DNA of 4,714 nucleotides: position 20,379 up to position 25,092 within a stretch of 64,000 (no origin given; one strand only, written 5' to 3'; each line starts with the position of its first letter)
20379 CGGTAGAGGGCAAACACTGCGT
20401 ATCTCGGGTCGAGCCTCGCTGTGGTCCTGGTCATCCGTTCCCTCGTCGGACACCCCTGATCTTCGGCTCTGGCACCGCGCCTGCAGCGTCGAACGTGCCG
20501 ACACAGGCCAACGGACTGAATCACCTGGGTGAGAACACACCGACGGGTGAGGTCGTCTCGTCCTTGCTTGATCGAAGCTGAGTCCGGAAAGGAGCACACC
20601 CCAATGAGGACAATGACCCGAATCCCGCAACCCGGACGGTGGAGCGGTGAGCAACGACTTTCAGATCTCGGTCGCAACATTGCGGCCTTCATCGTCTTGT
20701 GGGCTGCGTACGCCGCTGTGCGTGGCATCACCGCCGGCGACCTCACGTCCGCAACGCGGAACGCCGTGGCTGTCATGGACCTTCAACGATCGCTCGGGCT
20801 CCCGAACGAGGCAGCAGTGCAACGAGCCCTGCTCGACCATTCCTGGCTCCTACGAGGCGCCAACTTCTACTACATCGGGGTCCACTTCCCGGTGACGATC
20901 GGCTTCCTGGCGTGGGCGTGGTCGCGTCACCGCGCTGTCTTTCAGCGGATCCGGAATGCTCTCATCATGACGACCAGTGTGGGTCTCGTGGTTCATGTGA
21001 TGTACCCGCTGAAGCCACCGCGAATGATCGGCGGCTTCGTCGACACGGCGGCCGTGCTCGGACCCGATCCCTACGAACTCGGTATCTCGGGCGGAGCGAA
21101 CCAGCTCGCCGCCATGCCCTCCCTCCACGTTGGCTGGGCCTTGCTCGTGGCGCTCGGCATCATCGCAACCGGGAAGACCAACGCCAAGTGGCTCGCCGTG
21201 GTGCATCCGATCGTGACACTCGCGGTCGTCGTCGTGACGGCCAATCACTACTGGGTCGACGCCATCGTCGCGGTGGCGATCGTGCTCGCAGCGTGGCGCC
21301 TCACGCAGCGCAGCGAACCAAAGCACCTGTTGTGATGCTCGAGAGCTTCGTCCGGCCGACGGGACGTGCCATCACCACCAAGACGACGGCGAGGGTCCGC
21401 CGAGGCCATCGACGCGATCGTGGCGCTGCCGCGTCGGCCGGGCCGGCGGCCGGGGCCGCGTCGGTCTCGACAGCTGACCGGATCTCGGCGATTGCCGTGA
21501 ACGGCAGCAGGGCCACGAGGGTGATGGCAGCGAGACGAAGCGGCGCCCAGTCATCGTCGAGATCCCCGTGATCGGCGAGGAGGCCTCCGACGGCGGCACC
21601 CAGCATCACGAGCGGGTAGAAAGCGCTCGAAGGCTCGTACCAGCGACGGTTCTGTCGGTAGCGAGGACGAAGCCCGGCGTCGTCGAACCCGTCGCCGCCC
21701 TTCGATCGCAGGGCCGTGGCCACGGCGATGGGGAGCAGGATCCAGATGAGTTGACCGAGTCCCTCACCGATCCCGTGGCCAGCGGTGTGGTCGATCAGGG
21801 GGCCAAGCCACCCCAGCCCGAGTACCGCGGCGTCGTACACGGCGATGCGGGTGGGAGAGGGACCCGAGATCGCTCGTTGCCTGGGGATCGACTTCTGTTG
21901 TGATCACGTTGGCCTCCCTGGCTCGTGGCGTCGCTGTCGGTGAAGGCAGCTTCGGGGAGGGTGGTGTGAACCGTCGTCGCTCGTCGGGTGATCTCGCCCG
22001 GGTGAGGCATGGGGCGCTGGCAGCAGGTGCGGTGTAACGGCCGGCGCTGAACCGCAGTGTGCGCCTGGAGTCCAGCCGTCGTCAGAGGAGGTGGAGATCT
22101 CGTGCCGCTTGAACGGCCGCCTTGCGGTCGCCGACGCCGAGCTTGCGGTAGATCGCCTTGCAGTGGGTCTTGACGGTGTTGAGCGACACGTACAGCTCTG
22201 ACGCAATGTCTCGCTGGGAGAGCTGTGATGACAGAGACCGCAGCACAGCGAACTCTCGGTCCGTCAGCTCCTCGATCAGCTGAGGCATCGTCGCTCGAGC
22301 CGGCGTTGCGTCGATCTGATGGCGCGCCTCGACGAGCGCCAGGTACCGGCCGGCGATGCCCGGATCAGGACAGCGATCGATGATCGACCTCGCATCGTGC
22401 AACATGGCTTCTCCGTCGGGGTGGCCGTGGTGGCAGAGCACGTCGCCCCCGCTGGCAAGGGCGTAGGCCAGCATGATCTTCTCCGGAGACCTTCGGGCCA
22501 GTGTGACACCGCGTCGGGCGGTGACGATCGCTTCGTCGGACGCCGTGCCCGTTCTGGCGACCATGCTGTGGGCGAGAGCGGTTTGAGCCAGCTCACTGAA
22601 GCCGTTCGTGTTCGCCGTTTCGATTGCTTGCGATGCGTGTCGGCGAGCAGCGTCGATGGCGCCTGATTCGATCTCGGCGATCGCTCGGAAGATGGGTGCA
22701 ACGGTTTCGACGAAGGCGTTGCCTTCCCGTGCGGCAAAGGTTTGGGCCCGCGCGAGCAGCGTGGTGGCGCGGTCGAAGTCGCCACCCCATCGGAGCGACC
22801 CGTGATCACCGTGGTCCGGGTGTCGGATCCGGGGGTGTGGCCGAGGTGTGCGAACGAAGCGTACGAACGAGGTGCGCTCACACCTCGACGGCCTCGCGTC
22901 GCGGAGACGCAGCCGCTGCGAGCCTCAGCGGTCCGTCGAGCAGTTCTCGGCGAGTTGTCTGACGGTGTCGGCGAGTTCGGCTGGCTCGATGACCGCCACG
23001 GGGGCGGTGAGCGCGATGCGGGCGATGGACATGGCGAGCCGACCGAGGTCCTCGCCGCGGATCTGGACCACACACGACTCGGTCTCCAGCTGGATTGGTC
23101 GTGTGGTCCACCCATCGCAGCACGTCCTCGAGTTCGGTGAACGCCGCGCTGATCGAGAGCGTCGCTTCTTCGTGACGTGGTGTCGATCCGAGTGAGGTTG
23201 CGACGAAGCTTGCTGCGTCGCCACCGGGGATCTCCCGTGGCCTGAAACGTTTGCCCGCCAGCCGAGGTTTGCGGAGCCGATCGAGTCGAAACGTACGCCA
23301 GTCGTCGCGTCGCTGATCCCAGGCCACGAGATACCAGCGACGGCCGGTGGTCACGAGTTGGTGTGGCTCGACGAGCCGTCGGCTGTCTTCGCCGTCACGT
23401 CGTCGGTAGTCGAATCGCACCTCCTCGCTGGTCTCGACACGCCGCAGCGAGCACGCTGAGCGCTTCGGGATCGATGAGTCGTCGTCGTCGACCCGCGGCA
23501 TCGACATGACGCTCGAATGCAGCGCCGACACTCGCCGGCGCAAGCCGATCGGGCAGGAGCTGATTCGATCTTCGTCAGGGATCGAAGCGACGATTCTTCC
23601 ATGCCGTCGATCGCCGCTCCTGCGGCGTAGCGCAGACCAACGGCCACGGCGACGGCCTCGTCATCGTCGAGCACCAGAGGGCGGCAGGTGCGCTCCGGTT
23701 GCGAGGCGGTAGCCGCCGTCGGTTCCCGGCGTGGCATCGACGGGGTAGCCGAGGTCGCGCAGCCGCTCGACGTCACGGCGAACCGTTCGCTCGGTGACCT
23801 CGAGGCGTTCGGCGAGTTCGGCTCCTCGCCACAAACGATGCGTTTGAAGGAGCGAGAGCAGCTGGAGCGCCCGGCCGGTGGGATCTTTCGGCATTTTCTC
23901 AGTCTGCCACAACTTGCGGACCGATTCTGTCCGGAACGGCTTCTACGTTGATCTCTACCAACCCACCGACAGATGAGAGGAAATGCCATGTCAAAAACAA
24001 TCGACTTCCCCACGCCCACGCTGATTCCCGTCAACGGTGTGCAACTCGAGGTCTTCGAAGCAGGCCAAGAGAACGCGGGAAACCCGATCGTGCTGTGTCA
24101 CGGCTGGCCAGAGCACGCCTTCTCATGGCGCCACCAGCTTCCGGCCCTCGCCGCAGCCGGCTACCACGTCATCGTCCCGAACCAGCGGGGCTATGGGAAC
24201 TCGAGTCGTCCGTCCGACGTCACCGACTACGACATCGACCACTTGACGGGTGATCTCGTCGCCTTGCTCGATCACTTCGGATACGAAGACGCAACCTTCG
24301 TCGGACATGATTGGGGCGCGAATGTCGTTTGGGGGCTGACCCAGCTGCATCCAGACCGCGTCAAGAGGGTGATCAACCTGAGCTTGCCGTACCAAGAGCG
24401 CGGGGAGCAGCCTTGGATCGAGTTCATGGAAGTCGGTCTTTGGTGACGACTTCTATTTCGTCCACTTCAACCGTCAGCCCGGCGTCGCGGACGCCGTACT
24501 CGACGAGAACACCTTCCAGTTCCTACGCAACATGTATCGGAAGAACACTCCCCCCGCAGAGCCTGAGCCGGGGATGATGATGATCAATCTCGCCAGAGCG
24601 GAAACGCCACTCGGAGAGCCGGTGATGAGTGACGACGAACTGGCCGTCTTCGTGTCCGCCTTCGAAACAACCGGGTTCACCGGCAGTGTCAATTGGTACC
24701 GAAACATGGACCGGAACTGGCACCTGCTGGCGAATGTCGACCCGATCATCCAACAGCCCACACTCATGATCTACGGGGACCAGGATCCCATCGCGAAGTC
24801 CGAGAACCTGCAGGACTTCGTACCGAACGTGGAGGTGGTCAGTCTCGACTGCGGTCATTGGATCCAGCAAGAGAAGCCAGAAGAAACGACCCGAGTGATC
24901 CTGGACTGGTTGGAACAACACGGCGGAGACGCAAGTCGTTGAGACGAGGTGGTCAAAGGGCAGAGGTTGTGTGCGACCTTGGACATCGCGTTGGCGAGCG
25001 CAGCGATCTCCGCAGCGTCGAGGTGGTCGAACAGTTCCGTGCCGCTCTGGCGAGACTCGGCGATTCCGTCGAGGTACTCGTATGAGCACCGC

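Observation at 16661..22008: Four copies of an 18-bp palindrome define a candidate LuxR(LAL) regulon of membrane-protein genes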

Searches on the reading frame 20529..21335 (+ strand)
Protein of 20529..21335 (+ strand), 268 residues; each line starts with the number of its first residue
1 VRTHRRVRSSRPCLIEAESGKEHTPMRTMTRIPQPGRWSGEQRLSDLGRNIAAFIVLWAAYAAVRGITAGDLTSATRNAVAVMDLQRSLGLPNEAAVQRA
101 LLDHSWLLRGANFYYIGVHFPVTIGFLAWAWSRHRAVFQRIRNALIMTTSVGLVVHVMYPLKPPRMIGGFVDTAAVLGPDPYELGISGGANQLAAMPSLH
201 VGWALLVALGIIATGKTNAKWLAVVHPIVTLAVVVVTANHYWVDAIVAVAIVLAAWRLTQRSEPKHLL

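Call 7: search_protein_families(library=pfam, proteins=[window:20529-21335:+], max_evalue=0.01)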
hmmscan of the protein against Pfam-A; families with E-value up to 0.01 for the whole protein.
window:20529-21335:+ (268 aa): 1 family
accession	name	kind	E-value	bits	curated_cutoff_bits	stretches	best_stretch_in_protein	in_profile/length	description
PF14378.12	PAP2_3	-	4.2e-44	151.1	27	1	81-257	2-189/190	PAP2 superfamily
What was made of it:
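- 20604..21335 (+): PAP2_3 family membrane phosphatase, the target of copy 3. A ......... ribosome-binding site precedes the ATG. Pfam PAP2_3 at 4.2e-44 (call 7).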

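Call 29: search_protein_families(library=ncbifam, proteins=[window:20604-21335:+], max_evalue=0.01)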
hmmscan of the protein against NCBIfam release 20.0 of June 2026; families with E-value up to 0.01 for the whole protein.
window:20604-21335:+ (243 aa): 1 family
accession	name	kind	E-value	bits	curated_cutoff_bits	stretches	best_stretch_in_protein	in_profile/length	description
NF052609.1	PhinosDhcerSyn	equivalog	7.9e-05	22.2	480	1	82-232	117-281/305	phosphoinositol dihydroceramide synthase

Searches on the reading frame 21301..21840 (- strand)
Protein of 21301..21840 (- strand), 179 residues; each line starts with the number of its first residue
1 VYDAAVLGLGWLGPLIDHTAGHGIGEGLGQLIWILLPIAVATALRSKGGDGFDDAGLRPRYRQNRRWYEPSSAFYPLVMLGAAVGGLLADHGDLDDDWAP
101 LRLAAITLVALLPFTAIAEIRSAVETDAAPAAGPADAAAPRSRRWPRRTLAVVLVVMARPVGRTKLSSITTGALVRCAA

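Call 7: search_protein_families(library=pfam, proteins=[window:21301-21840:-], max_evalue=0.01)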
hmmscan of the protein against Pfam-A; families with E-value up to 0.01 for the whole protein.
window:21301-21840:- (179 aa): 1 family
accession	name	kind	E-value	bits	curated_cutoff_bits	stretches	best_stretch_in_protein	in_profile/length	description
PF08592.16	Anthrone_oxy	-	0.001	19.7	27.3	1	66-145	3-89/106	Anthrone oxygenase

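Call 29: search_protein_families(library=ncbifam, proteins=[window:21301-21840:-], max_evalue=0.01)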
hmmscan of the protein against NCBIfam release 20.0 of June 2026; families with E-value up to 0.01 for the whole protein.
window:21301-21840:- (179 aa): 0 families

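Call 69: search_protein_families(library=pfam, proteins=[window:21301-21840:-], max_evalue=0.05)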
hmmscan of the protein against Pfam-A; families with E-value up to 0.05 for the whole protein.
window:21301-21840:- (179 aa): 1 family
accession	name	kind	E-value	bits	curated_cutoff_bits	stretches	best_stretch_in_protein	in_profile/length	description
PF08592.16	Anthrone_oxy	-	0.001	19.7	27.3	1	66-145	3-89/106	Anthrone oxygenase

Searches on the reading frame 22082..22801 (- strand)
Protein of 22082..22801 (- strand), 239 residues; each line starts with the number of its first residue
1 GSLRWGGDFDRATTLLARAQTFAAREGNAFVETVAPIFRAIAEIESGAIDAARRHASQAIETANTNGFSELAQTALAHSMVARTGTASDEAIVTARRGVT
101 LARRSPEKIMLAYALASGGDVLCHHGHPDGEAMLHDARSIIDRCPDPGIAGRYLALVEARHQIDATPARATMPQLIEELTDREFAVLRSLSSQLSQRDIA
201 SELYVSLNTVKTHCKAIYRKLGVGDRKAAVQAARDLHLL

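Call 66: search_protein_families(library=pfam, proteins=[window:22082-22801:-], max_evalue=0.001)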
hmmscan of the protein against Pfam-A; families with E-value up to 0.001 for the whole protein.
window:22082-22801:- (239 aa): 2 families
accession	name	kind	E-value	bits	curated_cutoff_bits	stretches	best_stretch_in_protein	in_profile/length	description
PF00196.25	GerE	-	4.7e-13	49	23.5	1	178-232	2-56/57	Bacterial regulatory proteins, luxR family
PF08281.18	Sigma70_r4_2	-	0.00055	20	25.7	0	174-215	6-48/54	Sigma-70, region 4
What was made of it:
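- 22082..22801 (-): C-terminal fragment of an LAL paralogue (partial TPR region plus GerE HTH). The ATPase domain is missing. Pfam finds GerE only (call 66).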

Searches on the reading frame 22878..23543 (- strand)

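Call 66: search_protein_families(library=pfam, proteins=[window:22878-23543:-], max_evalue=0.001)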
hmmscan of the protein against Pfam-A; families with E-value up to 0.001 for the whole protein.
window:22878-23543:- (221 aa): 1 family
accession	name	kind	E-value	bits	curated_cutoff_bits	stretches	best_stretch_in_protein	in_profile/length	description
PF13280.12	WYL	-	4.1e-20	72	21.8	1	37-94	11-69/70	WYL domain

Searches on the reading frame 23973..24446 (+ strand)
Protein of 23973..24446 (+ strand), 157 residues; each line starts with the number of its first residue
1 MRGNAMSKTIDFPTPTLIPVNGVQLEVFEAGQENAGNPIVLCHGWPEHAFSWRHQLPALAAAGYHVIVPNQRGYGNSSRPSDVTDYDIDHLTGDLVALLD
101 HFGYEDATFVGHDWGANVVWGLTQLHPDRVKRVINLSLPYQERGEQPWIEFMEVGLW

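Call 66: search_protein_families(library=pfam, proteins=[window:23973-24446:+], max_evalue=0.001)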
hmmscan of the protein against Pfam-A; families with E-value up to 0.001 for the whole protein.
window:23973-24446:+ (157 aa): 4 families
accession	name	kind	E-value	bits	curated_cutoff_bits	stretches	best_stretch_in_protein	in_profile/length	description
PF00561.26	Abhydrolase_1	-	3.7e-29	102.5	25.8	1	37-138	1-102/245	alpha/beta hydrolase fold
PF12697.13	Abhydrolase_6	-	7.9e-15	56.5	26.3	1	39-129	1-85/217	Alpha/beta hydrolase family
PF12146.15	Hydrolase_4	-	3.1e-11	43.5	27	1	39-137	7-108/239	Serine aminopeptidase, S33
PF03096.20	Ndr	-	0.00026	20.3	23.3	1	63-141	58-135/283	Ndr family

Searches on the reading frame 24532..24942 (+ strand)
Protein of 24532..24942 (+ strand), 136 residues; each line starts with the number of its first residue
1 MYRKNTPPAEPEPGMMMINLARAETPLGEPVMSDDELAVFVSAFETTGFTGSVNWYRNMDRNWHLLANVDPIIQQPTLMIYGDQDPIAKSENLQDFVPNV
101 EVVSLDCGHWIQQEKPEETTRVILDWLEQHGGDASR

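Call 66: search_protein_families(library=pfam, proteins=[window:24532-24942:+], max_evalue=0.001)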
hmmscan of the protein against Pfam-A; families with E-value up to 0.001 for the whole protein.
window:24532-24942:+ (136 aa): 2 families
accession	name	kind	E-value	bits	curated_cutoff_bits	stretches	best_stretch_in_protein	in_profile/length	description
PF00561.26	Abhydrolase_1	-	6e-07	29.8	25.8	1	30-116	172-245/245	alpha/beta hydrolase fold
PF03959.19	FSH1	-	0.00026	21.2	21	1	30-116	132-206/211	Serine hydrolase (FSH1)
